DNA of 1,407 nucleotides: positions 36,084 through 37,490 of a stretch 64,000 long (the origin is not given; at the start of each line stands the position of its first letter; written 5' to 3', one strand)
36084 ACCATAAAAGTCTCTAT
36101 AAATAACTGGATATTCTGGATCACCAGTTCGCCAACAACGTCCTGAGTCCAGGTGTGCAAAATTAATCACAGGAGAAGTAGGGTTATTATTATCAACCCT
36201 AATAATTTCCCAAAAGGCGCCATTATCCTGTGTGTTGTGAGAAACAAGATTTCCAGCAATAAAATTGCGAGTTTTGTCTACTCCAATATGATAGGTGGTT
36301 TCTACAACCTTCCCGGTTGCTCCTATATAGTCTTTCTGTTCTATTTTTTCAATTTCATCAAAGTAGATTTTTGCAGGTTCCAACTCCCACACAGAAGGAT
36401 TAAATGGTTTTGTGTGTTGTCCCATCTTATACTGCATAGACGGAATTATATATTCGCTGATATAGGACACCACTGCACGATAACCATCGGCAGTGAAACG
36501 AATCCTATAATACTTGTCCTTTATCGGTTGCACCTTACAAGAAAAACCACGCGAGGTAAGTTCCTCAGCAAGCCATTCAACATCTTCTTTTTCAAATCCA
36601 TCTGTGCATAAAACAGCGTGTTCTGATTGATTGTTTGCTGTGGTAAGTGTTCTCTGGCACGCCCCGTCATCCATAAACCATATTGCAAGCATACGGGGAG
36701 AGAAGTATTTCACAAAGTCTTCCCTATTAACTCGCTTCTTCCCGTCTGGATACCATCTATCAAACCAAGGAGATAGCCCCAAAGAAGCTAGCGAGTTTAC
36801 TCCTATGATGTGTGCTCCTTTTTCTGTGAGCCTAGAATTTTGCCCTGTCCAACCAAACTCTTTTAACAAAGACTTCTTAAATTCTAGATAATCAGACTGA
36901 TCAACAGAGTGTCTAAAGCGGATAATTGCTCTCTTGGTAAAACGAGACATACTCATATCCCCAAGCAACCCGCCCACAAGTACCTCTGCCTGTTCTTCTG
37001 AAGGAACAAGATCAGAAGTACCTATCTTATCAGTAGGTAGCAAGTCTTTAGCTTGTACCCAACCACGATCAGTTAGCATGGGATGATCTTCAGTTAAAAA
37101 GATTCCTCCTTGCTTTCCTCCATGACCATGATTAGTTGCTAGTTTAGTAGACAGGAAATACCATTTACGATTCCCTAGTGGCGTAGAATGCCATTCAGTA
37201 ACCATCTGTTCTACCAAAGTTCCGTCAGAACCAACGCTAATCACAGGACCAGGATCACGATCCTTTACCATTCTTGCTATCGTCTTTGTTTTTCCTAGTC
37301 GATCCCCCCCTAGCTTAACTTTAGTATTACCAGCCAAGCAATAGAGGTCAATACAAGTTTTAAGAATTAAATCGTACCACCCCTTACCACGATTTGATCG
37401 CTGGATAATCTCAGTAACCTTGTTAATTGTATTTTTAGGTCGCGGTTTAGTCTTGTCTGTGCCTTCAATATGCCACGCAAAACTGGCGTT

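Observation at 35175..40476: Three homing-endonuclease inteins in one phage: terminase, portal and dehydratase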

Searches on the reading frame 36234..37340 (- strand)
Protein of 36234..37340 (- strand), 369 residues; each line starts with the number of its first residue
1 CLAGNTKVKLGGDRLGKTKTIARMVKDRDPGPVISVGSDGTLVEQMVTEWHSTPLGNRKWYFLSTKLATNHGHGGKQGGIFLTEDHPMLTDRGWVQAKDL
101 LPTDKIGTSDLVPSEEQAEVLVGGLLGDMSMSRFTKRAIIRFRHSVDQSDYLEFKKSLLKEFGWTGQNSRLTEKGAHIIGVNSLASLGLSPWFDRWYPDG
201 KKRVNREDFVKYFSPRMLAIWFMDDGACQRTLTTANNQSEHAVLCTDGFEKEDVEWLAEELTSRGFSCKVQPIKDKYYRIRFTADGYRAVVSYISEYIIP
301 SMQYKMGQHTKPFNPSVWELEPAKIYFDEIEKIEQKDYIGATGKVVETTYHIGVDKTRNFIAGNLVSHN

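Call 81: search_solved_structures(query=window:36234-37340:-, max_evalue=0.1, show_alignments=1)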
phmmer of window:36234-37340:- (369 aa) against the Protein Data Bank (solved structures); distinct sequences matched with E-value up to 0.1: 13.
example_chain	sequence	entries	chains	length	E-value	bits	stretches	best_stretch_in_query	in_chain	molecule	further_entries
6x1j_A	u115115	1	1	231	3.3e-12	49.5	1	114-306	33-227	Probable intron-encoded endonuclease 1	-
1r7m_A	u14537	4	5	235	3.3e-08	36.3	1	198-307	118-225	Intron-encoded endonuclease I-SceI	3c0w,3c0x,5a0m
3ool_A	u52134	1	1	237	3.4e-08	36.3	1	198-307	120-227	Intron encoded endonuclease I-SceI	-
3oor_A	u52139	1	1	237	3.9e-08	36.1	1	199-307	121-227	Intron encoded endonuclease I-SceI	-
5a0m_B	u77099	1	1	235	5.9e-08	35.5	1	198-307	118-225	INTRON-ENCODED ENDONUCLEASE I-SCEI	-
3ifj_A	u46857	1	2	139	0.0019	20.6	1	2-118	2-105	Endonuclease PI-MtuI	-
2in9_A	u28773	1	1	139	0.002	20.5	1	2-117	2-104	Endonuclease PI-MtuI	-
2in0_A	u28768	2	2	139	0.0024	20.3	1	2-117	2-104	Endonuclease PI-MtuI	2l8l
5k08_A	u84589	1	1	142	0.0026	20.2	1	2-117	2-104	RecA mini intein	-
3igd_A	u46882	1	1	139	0.0027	20.1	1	2-117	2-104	Endonuclease PI-MtuI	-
5i0a_A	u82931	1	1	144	0.0027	20.1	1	2-118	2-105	Intein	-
2in8_A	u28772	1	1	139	0.0037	19.7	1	2-117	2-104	Endonuclease PI-MtuI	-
2imz_A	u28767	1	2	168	0.054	15.9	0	12-107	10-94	Endonuclease PI-MtuI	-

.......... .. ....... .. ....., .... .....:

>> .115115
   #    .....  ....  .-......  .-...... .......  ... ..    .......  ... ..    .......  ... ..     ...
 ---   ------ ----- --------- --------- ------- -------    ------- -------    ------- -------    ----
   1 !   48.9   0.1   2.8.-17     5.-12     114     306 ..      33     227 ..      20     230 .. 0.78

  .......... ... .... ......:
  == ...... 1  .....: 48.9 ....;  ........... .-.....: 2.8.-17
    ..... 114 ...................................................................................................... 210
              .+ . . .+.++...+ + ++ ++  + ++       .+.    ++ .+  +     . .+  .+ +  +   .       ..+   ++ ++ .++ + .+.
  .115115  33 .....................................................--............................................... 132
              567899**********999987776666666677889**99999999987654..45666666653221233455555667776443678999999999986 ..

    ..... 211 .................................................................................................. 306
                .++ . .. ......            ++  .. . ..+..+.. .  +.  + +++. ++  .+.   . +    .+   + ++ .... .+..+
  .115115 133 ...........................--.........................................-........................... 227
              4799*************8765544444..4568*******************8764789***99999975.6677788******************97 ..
